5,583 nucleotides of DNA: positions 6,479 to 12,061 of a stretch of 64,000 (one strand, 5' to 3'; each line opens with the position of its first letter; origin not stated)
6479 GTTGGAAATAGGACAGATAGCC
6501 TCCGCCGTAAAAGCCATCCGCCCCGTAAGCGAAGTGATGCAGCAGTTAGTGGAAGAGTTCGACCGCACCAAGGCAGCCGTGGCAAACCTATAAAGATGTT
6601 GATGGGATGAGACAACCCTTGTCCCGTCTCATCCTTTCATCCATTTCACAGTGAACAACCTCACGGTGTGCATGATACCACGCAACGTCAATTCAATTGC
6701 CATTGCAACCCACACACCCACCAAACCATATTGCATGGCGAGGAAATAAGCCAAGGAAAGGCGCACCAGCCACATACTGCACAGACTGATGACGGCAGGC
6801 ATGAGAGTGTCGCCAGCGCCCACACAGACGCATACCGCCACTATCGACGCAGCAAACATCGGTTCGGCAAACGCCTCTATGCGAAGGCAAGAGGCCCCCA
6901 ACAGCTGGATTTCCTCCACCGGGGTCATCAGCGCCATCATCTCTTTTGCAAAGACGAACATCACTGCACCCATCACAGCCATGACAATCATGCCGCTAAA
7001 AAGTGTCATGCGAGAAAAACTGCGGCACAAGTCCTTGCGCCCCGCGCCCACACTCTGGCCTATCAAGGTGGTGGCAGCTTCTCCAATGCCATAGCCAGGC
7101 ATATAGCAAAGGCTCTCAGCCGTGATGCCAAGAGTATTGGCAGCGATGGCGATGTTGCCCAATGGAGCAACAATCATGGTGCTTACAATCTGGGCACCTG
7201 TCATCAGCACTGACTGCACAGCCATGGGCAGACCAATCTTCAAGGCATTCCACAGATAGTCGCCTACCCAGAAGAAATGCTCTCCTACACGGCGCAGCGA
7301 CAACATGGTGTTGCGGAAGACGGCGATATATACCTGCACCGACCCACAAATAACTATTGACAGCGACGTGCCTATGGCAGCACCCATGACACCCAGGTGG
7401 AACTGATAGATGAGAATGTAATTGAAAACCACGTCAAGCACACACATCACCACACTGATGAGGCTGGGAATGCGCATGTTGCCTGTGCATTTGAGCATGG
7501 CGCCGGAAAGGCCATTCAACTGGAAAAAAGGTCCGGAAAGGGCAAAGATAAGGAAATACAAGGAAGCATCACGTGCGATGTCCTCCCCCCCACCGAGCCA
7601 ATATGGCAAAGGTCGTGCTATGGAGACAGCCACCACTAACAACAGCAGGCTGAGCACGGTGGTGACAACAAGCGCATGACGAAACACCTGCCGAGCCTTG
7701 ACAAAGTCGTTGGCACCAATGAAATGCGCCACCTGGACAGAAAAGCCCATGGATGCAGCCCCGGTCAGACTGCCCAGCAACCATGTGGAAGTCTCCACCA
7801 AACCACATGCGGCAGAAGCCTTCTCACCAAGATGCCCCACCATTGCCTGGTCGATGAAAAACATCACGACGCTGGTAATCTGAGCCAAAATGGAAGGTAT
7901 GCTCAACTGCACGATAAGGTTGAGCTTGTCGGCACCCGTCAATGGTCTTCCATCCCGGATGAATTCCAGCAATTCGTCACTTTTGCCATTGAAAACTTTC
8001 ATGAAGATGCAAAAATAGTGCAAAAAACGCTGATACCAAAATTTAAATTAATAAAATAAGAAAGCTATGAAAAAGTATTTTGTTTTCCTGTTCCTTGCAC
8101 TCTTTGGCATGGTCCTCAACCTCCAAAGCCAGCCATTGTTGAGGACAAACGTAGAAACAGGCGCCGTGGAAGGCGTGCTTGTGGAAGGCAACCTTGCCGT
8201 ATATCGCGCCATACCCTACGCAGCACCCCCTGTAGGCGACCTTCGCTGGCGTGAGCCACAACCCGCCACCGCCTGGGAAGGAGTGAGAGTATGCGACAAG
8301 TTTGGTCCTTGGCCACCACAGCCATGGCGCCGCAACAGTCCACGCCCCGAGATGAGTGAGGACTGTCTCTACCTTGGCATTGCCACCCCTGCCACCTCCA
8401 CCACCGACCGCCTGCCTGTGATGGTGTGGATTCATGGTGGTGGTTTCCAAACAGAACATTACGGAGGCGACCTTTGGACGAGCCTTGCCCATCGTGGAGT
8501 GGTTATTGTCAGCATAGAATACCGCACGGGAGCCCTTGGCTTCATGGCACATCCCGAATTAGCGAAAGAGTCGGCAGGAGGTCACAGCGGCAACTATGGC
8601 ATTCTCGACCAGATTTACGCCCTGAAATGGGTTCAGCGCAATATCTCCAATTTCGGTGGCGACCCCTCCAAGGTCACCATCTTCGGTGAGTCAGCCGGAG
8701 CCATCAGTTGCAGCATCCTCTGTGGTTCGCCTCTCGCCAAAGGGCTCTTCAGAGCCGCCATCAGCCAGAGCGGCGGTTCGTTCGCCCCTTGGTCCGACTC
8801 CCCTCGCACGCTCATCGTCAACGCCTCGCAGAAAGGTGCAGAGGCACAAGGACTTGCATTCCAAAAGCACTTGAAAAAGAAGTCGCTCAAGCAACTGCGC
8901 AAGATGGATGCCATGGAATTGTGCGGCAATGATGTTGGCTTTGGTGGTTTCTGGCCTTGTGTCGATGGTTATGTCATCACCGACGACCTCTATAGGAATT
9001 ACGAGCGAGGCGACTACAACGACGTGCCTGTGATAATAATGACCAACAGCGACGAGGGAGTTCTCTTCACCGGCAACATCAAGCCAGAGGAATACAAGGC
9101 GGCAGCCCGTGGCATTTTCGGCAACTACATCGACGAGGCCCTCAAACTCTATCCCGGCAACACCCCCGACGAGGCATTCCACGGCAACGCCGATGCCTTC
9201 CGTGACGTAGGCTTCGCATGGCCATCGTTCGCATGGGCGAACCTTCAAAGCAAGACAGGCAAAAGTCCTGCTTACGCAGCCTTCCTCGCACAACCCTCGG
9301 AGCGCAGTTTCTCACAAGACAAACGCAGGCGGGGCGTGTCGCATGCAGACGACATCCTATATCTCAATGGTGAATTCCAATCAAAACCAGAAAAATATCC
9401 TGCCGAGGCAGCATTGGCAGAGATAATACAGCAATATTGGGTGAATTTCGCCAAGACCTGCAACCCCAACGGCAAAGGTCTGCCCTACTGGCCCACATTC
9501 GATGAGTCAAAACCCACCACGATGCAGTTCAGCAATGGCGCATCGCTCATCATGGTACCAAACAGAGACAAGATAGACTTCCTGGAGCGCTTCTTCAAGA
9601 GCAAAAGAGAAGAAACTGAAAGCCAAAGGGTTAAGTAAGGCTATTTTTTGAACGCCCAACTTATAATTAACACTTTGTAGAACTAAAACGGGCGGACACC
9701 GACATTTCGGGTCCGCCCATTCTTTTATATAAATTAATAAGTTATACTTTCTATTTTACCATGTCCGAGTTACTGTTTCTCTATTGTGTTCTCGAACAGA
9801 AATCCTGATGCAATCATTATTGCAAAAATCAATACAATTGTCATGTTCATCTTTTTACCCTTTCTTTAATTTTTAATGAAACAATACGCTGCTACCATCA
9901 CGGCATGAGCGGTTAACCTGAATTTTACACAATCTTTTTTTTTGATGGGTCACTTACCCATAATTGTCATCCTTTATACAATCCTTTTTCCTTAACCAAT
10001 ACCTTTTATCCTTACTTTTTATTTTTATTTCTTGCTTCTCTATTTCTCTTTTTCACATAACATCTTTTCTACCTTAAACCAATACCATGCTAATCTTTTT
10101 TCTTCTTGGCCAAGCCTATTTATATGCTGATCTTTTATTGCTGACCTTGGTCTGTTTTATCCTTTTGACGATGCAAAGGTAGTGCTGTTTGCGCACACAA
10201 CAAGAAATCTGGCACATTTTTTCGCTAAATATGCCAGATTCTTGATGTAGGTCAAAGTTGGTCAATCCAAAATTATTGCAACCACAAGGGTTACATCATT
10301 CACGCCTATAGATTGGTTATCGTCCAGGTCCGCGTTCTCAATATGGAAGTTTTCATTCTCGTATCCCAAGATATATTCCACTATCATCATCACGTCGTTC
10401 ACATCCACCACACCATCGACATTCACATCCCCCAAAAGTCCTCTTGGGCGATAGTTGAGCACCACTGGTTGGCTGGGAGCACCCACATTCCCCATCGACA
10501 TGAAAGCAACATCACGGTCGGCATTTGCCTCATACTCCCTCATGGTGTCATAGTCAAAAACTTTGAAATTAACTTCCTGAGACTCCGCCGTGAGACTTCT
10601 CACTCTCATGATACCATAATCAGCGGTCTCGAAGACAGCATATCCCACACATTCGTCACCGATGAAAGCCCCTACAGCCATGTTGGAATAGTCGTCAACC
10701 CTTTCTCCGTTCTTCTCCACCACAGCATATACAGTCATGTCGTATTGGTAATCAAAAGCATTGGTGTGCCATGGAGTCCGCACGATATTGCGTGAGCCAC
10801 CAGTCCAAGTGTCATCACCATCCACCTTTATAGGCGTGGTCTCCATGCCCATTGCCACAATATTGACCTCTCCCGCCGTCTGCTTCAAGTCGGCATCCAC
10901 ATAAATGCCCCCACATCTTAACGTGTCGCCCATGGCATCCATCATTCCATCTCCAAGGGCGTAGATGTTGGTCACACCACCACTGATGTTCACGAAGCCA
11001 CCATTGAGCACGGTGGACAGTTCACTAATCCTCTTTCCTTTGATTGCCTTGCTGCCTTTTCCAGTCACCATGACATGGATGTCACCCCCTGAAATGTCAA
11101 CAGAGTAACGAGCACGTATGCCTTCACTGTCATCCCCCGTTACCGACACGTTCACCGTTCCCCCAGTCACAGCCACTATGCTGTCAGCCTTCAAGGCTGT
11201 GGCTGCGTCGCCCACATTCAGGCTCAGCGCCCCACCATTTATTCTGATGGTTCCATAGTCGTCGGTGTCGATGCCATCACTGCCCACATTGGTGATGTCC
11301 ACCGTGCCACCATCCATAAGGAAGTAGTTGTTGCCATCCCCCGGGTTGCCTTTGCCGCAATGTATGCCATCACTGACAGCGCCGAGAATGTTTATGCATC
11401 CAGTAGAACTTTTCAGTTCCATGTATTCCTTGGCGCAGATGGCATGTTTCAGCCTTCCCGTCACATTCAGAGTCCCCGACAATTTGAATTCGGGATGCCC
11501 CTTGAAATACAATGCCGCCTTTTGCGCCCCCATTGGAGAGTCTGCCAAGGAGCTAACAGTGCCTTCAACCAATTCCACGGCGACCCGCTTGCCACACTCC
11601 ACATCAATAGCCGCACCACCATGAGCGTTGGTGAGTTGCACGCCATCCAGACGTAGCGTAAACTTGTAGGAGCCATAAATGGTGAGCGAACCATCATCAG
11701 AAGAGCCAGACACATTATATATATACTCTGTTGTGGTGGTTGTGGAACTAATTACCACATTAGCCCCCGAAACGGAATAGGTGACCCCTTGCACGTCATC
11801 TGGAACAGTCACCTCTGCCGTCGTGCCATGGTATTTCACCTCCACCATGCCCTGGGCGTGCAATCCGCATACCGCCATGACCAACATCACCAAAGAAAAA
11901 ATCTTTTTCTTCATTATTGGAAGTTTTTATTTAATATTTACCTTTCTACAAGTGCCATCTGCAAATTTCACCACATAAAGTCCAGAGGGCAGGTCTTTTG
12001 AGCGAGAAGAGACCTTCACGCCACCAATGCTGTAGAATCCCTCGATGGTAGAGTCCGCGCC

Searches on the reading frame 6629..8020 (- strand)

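Call 71: search_protein_families(library=pfam, proteins=[window:6629-8020:-], max_evalue=0.00001)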
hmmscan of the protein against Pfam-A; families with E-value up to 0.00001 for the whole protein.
window:6629-8020:- (463 aa): 1 family
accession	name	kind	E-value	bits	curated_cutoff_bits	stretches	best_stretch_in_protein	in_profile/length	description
PF01554.23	MatE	-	5.4e-52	176.2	24.9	2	42-202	1-161/161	MatE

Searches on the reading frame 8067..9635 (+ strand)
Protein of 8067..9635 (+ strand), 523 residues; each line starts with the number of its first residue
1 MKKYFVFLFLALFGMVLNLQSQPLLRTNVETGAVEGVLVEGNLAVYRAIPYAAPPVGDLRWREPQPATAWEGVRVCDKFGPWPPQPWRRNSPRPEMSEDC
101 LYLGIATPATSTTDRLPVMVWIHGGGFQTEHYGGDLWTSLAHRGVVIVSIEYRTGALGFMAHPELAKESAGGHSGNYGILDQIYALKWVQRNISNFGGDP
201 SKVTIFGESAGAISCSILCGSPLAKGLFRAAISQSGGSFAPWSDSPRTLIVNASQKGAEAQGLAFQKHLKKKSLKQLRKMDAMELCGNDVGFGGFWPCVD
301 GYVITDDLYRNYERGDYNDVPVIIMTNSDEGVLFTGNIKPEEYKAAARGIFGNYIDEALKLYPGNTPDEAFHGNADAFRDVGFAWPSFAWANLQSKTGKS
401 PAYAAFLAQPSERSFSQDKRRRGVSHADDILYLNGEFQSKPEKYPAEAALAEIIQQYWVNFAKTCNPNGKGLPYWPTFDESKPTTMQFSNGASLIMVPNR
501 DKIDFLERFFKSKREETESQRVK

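Call 71: search_protein_families(library=pfam, proteins=[window:8067-9635:+], max_evalue=0.00001)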
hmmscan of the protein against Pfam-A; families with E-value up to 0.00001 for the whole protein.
window:8067-9635:+ (523 aa): 3 families
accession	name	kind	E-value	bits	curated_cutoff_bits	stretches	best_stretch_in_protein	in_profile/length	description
PF00135.34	COesterase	-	5.6e-101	339.5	27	1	28-492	6-500/515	Carboxylesterase family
PF20434.5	BD-FAE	-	2.6e-09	37.4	26.8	1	105-212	3-100/215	BD-FAE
PF07859.19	Abhydrolase_3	-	9.4e-07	29.2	25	0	179-212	49-82/210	alpha/beta hydrolase fold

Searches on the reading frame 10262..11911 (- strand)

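Call 71: search_protein_families(library=pfam, proteins=[window:10262-11911:-], max_evalue=0.00001)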
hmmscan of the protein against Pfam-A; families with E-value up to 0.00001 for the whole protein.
window:10262-11911:- (549 aa): 1 family
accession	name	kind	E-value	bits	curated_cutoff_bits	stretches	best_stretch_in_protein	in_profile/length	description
PF14262.12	Cthe_2159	-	8e-33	114.3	25.8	1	49-284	2-238/262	Carbohydrate-binding domain-containing protein Cthe_2159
